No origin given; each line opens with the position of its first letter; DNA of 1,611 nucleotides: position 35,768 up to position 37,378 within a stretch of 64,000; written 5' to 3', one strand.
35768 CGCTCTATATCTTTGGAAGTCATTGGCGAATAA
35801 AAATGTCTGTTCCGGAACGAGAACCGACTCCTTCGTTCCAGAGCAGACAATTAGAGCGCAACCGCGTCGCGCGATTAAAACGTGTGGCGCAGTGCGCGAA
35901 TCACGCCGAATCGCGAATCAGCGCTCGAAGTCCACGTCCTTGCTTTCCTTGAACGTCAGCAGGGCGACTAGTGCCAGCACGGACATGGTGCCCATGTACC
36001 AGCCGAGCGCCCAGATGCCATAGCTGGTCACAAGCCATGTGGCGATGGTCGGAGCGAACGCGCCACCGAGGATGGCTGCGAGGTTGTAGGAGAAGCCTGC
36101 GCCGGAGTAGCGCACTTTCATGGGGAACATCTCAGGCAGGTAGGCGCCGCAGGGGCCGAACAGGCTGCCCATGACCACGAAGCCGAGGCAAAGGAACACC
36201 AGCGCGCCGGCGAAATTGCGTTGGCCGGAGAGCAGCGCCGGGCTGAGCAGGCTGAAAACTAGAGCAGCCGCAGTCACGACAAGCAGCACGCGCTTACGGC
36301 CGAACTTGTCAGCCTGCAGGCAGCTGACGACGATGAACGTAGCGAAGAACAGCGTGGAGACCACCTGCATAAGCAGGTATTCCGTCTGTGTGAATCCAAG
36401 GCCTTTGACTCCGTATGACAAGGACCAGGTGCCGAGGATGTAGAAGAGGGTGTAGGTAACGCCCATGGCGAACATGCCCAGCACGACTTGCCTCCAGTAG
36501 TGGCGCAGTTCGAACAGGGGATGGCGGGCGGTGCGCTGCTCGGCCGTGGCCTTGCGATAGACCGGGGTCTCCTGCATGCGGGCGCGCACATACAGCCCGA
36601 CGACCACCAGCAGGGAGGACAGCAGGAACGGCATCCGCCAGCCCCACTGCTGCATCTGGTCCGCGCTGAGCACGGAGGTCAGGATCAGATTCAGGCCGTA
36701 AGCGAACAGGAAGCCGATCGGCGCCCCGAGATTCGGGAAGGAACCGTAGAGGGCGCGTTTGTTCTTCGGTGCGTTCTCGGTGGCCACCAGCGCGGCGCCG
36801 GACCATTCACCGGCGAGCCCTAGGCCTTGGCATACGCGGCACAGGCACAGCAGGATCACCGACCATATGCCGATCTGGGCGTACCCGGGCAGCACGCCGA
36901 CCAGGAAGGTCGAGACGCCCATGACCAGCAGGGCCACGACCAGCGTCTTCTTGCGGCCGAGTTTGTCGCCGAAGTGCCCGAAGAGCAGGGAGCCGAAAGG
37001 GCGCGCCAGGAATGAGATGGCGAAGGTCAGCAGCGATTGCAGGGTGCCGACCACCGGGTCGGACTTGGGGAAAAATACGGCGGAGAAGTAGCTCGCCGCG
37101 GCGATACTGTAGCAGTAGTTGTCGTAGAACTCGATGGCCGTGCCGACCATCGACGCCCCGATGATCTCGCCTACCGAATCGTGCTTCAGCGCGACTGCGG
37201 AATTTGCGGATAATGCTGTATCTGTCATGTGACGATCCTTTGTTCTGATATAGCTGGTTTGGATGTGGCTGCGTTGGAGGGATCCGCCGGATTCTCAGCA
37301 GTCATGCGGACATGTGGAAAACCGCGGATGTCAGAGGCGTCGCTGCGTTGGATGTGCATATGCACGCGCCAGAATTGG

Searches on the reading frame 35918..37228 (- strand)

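Call 76: search_protein_families(library=pfam, proteins=[window:35918-37228:-], max_evalue=0.01)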
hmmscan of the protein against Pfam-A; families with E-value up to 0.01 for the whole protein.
window:35918-37228:- (436 aa): 3 families
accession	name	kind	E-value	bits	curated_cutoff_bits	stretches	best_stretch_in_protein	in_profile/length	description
PF07690.21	MFS_1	-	1.2e-40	139.9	33.4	2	30-379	5-334/347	Major Facilitator Superfamily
PF00083.30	Sugar_tr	-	9.9e-39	133.9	22.3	2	26-240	6-213/452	Sugar (and other) transporter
PF00689.26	Cation_ATPase_C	-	0.0091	16.2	27.3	1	230-328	37-134/175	Cation transporting ATPase, C-terminus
